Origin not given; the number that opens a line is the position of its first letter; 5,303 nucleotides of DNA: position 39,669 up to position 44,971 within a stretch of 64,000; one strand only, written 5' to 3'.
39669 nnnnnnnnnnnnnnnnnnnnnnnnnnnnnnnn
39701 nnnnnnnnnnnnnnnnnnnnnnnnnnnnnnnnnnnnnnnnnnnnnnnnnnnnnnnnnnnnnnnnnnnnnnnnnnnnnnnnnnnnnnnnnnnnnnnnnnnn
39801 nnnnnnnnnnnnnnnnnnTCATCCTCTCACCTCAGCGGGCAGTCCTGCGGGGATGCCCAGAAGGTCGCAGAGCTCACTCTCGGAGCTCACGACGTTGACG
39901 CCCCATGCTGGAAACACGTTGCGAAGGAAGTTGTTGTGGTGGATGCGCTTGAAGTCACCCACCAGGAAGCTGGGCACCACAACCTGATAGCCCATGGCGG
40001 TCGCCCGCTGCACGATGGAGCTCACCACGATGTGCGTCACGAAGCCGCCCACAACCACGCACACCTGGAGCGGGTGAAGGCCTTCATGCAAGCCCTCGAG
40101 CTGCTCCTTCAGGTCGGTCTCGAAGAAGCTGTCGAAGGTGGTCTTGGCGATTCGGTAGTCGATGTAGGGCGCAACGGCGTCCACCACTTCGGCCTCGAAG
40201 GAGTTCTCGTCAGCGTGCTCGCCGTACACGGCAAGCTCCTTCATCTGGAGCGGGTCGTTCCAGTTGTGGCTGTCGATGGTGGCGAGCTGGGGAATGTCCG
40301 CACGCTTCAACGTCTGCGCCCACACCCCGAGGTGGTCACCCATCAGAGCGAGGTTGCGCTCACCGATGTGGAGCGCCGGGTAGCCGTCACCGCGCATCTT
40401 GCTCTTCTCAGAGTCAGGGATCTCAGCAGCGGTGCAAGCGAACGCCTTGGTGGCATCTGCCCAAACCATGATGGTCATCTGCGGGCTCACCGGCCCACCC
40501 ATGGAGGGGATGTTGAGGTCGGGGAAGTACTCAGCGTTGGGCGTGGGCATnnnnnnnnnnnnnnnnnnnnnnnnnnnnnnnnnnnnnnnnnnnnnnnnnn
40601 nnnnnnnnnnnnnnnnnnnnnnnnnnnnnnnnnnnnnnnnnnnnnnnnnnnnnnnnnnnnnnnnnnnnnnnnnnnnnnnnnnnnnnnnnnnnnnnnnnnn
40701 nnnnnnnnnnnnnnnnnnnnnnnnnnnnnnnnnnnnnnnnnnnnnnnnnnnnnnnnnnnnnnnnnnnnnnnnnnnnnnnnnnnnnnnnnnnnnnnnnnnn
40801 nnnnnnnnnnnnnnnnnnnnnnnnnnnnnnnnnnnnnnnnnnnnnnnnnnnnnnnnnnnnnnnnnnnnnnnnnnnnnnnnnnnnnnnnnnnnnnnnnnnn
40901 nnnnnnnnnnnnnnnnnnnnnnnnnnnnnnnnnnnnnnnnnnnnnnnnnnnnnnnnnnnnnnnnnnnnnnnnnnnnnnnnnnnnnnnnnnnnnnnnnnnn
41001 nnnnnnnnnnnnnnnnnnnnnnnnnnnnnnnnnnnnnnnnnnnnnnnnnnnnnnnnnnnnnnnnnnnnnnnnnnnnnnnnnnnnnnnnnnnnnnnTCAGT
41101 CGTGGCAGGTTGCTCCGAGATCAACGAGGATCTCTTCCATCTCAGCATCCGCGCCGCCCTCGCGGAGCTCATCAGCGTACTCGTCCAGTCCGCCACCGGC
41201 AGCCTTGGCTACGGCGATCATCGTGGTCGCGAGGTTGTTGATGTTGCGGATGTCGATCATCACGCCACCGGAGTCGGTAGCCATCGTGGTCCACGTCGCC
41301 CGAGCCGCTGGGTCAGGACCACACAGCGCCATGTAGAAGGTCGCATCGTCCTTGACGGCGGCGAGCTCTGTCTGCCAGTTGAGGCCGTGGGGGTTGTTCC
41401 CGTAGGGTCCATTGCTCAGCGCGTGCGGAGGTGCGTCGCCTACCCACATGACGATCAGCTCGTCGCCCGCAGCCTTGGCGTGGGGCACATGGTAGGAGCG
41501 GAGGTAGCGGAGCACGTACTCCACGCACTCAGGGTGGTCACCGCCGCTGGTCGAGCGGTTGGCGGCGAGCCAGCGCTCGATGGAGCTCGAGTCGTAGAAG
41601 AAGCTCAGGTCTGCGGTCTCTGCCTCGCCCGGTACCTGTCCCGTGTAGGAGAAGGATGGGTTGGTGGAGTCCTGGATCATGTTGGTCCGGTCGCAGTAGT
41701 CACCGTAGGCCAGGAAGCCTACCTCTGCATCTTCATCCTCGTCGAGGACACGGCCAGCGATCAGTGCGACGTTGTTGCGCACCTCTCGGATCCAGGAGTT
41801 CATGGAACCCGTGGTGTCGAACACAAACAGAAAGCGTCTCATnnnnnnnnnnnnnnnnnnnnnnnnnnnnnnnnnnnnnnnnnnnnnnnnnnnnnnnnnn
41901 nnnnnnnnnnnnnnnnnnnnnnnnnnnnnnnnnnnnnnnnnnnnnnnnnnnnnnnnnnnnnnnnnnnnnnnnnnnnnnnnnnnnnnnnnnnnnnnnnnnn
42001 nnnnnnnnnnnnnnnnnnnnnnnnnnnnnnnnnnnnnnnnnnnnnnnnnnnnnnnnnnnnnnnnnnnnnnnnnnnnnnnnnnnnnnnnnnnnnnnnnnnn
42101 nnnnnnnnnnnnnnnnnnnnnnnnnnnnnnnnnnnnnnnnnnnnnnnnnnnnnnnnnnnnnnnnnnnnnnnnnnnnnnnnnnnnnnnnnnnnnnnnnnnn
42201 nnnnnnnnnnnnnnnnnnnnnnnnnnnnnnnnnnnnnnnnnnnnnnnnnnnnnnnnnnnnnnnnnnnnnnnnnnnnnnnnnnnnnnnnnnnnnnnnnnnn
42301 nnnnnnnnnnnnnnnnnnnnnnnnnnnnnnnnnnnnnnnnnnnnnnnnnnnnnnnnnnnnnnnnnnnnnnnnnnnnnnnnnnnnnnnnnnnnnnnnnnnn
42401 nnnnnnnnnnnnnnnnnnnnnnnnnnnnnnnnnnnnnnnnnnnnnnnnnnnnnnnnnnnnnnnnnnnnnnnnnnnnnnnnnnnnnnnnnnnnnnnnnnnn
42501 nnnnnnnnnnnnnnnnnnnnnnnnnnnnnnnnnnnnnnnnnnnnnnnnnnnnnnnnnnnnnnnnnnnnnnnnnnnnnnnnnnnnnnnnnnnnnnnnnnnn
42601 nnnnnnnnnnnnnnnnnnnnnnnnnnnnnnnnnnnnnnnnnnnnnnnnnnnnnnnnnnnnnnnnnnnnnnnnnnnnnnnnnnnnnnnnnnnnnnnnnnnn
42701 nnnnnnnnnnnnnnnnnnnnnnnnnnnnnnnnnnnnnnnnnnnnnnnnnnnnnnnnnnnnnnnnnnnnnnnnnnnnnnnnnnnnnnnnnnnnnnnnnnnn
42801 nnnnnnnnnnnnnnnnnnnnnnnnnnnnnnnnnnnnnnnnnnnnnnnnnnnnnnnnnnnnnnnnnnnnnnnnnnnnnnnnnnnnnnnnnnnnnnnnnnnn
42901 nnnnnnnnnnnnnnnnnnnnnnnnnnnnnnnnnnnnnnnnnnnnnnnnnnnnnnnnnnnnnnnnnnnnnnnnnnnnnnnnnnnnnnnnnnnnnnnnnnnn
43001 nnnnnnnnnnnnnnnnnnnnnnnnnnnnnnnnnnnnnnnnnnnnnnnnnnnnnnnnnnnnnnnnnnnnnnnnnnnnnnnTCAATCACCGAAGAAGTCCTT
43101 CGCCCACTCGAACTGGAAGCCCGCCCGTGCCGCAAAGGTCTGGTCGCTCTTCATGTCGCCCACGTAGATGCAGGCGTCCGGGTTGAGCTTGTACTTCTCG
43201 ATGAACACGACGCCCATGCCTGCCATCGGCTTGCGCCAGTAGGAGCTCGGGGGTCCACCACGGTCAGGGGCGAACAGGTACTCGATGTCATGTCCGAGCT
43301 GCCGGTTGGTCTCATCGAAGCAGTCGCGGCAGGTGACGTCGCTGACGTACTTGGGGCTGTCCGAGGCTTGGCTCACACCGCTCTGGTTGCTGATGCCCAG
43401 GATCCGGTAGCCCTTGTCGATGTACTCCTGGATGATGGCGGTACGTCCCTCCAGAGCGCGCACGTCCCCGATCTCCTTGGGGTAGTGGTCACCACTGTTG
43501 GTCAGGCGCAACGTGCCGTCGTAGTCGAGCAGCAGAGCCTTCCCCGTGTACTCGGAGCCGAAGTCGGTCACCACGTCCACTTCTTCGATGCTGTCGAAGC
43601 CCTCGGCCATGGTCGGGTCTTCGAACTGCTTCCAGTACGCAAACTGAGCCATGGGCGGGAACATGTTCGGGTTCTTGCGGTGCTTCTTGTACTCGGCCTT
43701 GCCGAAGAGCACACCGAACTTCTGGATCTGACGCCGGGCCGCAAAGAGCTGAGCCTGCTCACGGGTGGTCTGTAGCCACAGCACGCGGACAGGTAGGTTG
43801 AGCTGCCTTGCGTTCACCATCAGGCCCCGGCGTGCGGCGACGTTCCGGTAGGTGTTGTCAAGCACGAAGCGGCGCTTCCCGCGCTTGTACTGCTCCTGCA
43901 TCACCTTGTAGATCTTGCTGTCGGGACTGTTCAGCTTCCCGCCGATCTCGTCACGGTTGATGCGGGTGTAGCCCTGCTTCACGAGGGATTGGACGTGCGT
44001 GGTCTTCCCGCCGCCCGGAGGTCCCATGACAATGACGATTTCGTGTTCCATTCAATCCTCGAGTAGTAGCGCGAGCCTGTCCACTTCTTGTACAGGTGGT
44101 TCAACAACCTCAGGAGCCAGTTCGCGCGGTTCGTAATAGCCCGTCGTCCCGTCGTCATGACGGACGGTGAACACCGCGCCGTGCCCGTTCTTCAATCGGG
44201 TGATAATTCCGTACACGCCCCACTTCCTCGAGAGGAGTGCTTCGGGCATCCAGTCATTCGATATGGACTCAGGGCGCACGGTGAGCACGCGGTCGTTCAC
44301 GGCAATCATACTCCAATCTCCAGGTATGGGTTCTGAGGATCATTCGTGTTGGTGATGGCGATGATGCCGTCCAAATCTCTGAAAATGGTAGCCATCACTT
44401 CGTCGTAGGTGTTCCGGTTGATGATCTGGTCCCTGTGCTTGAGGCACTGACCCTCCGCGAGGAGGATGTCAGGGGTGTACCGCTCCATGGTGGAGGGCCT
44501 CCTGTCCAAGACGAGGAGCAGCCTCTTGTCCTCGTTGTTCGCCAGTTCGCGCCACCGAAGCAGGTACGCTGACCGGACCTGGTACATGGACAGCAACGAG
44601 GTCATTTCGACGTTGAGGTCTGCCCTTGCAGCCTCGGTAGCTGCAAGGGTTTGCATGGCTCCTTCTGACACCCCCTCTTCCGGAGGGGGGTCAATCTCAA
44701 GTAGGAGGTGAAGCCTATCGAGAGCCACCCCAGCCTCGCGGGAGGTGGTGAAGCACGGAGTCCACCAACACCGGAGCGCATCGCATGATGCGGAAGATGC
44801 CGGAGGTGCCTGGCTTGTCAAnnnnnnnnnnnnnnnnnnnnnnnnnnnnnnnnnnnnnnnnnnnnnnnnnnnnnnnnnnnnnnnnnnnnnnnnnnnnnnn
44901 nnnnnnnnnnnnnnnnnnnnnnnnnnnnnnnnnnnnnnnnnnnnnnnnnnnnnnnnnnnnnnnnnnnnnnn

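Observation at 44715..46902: Prs-family pyrophosphokinase adjacent to a Pol-beta nucleotidyltransferase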

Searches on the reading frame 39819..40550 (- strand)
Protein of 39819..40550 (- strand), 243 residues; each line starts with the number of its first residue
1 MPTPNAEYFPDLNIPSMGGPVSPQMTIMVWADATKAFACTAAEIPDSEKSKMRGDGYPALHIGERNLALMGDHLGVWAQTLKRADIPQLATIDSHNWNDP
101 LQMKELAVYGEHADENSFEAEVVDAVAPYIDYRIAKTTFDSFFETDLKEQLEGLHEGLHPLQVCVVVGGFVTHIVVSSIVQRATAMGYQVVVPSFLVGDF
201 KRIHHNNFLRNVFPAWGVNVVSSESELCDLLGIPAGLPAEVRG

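Call 8: search_protein_families(library=pfam, proteins=[window:39819-40550:-], max_evalue=0.001)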
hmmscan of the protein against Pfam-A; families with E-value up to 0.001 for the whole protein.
window:39819-40550:- (243 aa): 1 family
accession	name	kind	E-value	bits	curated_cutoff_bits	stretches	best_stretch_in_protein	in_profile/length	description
PF00857.26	Isochorismatase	-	4.4e-15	56.6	27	1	78-223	34-173/175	Isochorismatase domain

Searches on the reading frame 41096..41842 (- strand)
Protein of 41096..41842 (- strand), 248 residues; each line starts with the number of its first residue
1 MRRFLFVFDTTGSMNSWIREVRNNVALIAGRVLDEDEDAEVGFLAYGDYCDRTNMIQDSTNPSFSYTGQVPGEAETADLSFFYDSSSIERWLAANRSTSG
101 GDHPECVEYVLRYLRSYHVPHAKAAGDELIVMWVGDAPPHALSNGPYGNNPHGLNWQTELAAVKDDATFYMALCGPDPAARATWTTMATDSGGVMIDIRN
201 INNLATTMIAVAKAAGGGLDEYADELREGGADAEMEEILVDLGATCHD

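Call 8: search_protein_families(library=pfam, proteins=[window:41096-41842:-], max_evalue=0.001)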
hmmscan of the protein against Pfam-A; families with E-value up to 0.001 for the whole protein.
window:41096-41842:- (248 aa): 1 family
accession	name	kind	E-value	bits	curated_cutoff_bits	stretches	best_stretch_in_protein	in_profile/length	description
PF25106.1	VWA_4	-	0.00015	21.8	27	0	5-38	3-36/169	von Willebrand factor A domain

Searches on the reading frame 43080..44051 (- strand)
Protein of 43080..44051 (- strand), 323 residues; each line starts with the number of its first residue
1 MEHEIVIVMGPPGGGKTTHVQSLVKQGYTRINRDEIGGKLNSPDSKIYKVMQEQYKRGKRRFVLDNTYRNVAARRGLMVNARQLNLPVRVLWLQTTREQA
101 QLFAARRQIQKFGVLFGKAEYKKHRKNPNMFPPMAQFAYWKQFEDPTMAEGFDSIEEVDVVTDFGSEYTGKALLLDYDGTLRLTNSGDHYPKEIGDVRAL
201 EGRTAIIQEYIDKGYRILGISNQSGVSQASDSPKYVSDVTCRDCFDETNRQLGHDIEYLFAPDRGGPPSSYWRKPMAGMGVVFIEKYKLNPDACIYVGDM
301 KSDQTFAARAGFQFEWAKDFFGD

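Call 3: search_protein_families(library=pfam, proteins=[window:43080-44051:-], max_evalue=0.01)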
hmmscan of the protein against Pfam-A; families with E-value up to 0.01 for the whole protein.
window:43080-44051:- (323 aa): 9 families
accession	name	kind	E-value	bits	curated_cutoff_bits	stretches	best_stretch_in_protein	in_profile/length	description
PF13671.12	AAA_33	-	1.4e-12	48.5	27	1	6-108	2-119/143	AAA domain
PF08645.17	PNK3P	-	1.1e-10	42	22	1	174-311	4-151/161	Polynucleotide kinase 3 phosphatase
PF13419.12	HAD_2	-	0.00021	21.9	23.8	1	274-314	135-175/178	Haloacid dehalogenase-like hydrolase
PF20720.3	nSTAND3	-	0.0012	19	27.2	0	2-26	16-40/155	Novel STAND NTPase 3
PF13242.12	Hydrolase_like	-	0.0014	18.9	22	1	272-313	2-44/75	HAD-hyrolase-like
PF13238.12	AAA_18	-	0.0046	17.8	29.4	1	6-47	1-44/128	AAA domain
PF03215.21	Rad17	-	0.0073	16.7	23.8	0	3-46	45-88/186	Rad17 P-loop domain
PF13521.12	AAA_28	-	0.0083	16.8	27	0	6-31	2-28/164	AAA domain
PF13173.12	AAA_14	-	0.0097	16.3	27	0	3-66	2-70/129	AAA domain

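Call 4: search_protein_families(library=phrogs, proteins=[window:43080-44051:-], max_evalue=0.001)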
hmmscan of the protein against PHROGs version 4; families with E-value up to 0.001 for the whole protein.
window:43080-44051:- (323 aa): 2 families
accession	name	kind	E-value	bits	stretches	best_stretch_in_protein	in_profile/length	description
phrog_505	-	other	4.5e-08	33.9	1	4-221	3-213/295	polynucleotide kinase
phrog_2071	-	other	2.9e-05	25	1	2-158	15-179/282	ATPase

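Call 28: search_protein_families(library=ncbifam, proteins=[window:43080-44051:-], max_evalue=0.001)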
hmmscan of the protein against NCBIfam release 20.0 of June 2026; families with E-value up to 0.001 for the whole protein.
window:43080-44051:- (323 aa): 8 families
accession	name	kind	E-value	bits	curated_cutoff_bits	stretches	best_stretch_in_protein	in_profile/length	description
TIGR01663.1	PNK-3'Pase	equivalog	1.1e-19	70.2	502.8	1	3-164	364-505/520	bifunctional polynucleotide phosphatase/kinase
TIGR01662.1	HAD-SF-IIIA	subfamily_domain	6.4e-15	55.5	44.6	1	171-316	1-137/141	HAD-IIIA family hydrolase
NF006506.0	PRK08942.1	equivalog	4.1e-12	46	178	1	171-313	4-142/182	D-glycero-beta-D-manno-heptose 1,7-bisphosphate 7-phosphatase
TIGR01656.1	Histidinol-ppas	subfamily_domain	4.2e-12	46.2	84.15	1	171-313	1-141/149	histidinol-phosphate phosphatase domain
TIGR01664.1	DNA-3'-Pase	equivalog_domain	1.9e-08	34.4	107.65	1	167-321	10-166/167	DNA 3'-phosphatase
TIGR00213.1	GmhB_yaeD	subfamily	9.1e-07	28.7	149.6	1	171-307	2-139/176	D-glycero-beta-D-manno-heptose 1,7-bisphosphate 7-phosphatase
NF050049.1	HBPPhtaseGmhB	domain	1.8e-05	24.6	250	1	171-308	4-134/171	D-glycero-alpha-D-manno-heptose-1,7-bisphosphate 7-phosphatase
NF005264.0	PRK06769.1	equivalog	0.00012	21.9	217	1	171-311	5-130/175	HAD-IIIA family hydrolase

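Call 76: search_solved_structures(query=window:43080-44051:-, max_evalue=0.001, show_alignments=1)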
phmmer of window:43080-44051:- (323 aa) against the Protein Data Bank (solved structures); distinct sequences matched with E-value up to 0.001: 8.
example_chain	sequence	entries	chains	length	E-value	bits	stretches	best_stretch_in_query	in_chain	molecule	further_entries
1yj5_A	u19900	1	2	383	1.7e-19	73.5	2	4-158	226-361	5' polynucleotide kinase-3' phosphatase catalytic domain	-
3zvl_A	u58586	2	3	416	2e-19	73.2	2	4-158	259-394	BIFUNCTIONAL POLYNUCLEOTIDE PHOSPHATASE/KINASE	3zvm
3zvn_A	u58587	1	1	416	1e-18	70.9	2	4-158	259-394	BIFUNCTIONAL POLYNUCLEOTIDE PHOSPHATASE/KINASE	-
3u7e_B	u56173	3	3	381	2.5e-18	69.6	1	4-158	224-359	Bifunctional polynucleotide phosphatase/kinase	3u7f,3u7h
3u7g_A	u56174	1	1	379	3.7e-18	69.1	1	4-158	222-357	Bifunctional polynucleotide phosphatase/kinase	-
4pnh_A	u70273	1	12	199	3e-05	26.7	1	170-313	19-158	D,D-heptose 1,7-bisphosphate phosphatase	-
4xrp_A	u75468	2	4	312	0.00044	22.8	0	5-225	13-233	Pnkp1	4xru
9d8a_A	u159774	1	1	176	0.00099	21.7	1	1-102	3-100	Rhizopus azygosporus Kinase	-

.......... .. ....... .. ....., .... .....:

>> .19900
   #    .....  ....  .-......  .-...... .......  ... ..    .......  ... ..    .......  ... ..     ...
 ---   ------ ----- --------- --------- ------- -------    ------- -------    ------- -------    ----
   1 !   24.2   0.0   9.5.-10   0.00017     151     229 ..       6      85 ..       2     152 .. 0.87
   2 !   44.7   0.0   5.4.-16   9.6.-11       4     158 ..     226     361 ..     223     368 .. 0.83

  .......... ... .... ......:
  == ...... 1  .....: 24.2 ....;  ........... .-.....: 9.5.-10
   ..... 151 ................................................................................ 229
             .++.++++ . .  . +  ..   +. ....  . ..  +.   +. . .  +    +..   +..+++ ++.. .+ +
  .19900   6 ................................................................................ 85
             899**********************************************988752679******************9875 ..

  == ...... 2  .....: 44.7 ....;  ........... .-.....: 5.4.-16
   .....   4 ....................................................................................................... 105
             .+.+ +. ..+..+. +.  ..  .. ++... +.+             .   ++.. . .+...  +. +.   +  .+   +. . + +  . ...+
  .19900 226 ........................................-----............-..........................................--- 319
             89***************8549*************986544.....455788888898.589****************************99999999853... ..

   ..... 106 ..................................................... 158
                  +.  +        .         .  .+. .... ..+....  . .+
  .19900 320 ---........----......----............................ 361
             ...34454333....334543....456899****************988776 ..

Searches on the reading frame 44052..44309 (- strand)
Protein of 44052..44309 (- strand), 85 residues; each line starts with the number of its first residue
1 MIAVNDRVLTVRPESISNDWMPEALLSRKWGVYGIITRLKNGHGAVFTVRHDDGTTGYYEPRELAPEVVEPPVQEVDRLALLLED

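Call 3: search_protein_families(library=pfam, proteins=[window:44052-44309:-], max_evalue=0.01)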
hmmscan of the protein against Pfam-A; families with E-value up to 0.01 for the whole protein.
window:44052-44309:- (85 aa): 0 families

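Call 4: search_protein_families(library=phrogs, proteins=[window:44052-44309:-], max_evalue=0.001)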
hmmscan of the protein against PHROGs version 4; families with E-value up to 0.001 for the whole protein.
window:44052-44309:- (85 aa): 0 families

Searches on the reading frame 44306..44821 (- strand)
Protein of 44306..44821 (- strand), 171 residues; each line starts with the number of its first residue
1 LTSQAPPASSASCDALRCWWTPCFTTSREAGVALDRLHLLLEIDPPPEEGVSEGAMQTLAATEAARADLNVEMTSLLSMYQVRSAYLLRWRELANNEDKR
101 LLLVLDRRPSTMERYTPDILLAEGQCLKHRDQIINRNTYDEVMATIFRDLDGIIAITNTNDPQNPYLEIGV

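Call 3: search_protein_families(library=pfam, proteins=[window:44306-44821:-], max_evalue=0.01)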
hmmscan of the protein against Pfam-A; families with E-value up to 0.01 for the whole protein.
window:44306-44821:- (171 aa): 0 families

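Call 4: search_protein_families(library=phrogs, proteins=[window:44306-44821:-], max_evalue=0.001)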
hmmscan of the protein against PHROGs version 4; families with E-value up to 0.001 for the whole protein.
window:44306-44821:- (171 aa): 0 families
